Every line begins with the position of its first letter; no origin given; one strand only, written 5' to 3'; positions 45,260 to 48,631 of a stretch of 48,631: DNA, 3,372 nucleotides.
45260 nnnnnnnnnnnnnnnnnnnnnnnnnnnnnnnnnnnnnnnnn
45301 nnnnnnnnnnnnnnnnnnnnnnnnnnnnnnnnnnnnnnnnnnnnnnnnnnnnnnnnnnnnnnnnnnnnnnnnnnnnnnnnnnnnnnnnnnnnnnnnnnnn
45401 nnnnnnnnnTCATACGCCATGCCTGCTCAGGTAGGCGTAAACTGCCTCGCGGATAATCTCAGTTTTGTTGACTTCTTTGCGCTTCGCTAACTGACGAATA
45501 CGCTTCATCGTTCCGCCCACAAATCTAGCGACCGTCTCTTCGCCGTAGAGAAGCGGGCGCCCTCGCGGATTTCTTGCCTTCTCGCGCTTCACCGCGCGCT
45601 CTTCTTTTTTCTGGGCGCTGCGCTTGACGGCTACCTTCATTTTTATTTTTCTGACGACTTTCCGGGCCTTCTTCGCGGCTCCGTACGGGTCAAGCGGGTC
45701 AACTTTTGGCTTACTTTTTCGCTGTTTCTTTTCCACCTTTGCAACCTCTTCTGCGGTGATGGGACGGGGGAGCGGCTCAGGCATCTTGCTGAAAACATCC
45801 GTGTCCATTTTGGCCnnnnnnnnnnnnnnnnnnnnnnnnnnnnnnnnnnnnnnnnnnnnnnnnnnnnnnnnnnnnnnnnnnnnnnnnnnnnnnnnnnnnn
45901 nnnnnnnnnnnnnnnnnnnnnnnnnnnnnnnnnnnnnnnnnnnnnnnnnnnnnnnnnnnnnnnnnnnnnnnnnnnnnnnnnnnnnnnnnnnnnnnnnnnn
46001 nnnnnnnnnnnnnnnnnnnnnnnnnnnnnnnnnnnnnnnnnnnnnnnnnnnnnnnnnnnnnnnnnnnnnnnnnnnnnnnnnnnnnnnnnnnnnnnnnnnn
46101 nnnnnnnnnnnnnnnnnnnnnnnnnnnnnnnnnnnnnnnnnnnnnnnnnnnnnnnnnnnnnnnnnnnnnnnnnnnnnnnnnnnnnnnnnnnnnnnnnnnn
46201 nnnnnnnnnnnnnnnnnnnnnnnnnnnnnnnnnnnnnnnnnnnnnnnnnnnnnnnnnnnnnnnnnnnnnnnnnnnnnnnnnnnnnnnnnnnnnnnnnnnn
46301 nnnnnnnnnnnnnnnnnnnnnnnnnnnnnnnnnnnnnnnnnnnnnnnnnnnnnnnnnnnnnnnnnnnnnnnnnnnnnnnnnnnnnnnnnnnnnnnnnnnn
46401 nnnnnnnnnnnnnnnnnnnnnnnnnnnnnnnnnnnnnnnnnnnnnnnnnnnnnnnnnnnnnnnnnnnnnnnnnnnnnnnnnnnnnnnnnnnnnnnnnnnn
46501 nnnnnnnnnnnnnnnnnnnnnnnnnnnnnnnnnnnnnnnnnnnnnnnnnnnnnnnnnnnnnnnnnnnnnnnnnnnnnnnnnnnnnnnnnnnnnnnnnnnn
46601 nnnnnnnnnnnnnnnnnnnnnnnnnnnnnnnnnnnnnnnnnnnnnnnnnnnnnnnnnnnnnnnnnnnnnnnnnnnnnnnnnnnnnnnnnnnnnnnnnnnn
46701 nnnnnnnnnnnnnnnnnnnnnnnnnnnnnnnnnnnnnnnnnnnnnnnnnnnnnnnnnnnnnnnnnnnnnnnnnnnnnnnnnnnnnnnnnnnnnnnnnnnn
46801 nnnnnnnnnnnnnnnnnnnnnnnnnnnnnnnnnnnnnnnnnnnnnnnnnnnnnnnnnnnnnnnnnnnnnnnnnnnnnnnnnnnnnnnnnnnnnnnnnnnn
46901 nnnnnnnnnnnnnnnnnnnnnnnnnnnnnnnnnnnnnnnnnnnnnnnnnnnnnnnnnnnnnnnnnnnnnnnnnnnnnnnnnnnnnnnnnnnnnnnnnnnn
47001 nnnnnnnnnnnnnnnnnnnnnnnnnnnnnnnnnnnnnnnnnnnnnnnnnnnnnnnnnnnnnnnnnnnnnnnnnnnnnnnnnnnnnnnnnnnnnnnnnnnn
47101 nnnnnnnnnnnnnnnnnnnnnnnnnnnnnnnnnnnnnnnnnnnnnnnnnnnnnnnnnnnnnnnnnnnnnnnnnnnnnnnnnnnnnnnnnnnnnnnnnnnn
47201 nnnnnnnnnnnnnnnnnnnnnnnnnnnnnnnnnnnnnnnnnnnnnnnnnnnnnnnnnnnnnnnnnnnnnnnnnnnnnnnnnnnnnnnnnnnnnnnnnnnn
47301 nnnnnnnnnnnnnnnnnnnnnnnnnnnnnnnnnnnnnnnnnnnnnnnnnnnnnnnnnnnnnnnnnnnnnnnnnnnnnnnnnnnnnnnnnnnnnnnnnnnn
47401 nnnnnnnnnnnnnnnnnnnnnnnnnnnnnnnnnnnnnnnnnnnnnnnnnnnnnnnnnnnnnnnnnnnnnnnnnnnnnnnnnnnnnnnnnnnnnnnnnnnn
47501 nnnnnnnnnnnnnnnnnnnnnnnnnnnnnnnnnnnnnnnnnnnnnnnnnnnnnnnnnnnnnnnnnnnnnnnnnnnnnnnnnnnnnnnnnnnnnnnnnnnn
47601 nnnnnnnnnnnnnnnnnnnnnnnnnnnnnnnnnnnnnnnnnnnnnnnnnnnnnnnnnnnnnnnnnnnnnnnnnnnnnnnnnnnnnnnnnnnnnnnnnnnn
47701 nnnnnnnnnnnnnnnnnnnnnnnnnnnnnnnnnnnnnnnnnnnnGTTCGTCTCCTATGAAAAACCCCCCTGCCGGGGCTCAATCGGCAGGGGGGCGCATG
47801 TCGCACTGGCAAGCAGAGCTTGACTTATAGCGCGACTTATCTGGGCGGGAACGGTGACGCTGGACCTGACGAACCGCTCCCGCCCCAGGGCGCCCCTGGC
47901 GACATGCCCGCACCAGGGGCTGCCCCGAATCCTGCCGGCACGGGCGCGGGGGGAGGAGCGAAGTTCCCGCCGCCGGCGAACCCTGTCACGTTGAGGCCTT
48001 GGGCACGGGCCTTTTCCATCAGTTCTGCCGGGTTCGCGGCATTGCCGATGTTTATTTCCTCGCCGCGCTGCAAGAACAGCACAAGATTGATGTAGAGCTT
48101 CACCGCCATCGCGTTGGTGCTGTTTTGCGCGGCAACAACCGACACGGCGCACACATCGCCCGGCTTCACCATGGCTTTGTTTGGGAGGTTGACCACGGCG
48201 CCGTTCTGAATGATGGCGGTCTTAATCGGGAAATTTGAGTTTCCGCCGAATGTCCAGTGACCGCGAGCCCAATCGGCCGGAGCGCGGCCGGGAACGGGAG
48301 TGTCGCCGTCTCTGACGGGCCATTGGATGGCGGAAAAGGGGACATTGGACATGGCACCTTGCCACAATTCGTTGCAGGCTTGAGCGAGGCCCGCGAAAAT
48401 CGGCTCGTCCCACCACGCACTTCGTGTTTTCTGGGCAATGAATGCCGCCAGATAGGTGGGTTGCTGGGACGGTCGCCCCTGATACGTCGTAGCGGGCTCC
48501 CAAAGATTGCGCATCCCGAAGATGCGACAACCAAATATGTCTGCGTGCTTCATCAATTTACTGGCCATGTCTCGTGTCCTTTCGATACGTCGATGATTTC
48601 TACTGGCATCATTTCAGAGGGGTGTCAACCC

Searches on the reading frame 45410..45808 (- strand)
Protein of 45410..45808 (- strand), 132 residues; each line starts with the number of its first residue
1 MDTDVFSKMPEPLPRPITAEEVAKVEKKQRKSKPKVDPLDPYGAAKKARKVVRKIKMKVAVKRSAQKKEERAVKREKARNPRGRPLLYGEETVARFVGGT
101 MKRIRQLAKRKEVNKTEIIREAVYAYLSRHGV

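Call 51: search_protein_families(library=pfam, proteins=[window:45410-45808:-], max_evalue=0.05)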
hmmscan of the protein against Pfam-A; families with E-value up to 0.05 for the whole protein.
window:45410-45808:- (132 aa): 2 families
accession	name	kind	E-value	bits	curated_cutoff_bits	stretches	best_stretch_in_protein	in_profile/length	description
PF01402.27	RHH_1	-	9.6e-05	22.6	20.5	1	101-127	11-37/39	Ribbon-helix-helix protein, copG family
PF07704.17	PSK_trans_fac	-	0.032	15.6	28.3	1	104-129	14-39/82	Rv0623-like transcription factor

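Call 60: search_protein_families(library=ncbifam, proteins=[window:45410-45808:-], max_evalue=0.1)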
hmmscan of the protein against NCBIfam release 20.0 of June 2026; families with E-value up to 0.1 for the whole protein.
window:45410-45808:- (132 aa): 2 families
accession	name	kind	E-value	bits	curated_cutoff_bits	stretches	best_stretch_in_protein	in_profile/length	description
NF053762.1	aCcr1_fam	equivalog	0.0047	16.8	60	1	103-127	14-38/38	aCcr1 family cell cycle regulator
NF048017.1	antitoxin_RelB_like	equivalog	0.032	14.5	50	1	100-128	6-34/70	type II toxin-antitoxin system RelB family antitoxin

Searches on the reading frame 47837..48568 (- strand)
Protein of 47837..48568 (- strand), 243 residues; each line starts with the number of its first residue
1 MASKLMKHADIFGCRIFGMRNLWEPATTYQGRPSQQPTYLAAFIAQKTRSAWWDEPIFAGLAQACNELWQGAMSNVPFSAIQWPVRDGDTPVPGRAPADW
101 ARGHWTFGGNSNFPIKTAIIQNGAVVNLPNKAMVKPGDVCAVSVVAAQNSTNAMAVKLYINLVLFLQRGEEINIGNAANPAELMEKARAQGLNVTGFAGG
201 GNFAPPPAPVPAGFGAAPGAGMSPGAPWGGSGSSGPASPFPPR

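Call 10: search_protein_families(library=phrogs, proteins=[window:47837-48568:-], max_evalue=0.001)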
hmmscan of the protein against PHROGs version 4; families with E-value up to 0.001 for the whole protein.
window:47837-48568:- (243 aa): 2 families
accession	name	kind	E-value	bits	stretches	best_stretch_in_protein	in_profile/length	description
phrog_7011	-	DNA, RNA and nucleotide metabolism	4.8e-13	50.1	1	30-230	36-246/303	Gp2.5-like ssDNA binding protein and ssDNA annealing protein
phrog_112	-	DNA, RNA and nucleotide metabolism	0.00053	20.7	1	21-173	33-181/265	Gp2.5-like ssDNA binding protein and ssDNA annealing protein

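Call 11: search_protein_families(library=pfam, proteins=[window:47837-48568:-], max_evalue=0.01)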
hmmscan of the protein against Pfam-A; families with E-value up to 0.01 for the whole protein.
window:47837-48568:- (243 aa): 1 family
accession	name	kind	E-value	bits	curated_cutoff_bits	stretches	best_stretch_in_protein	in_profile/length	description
PF10991.15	Enc34_ssDNA-bd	-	7.9e-07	29.4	26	1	21-178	14-162/176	Enterobacter phage Enc34, ssDNA-binding protein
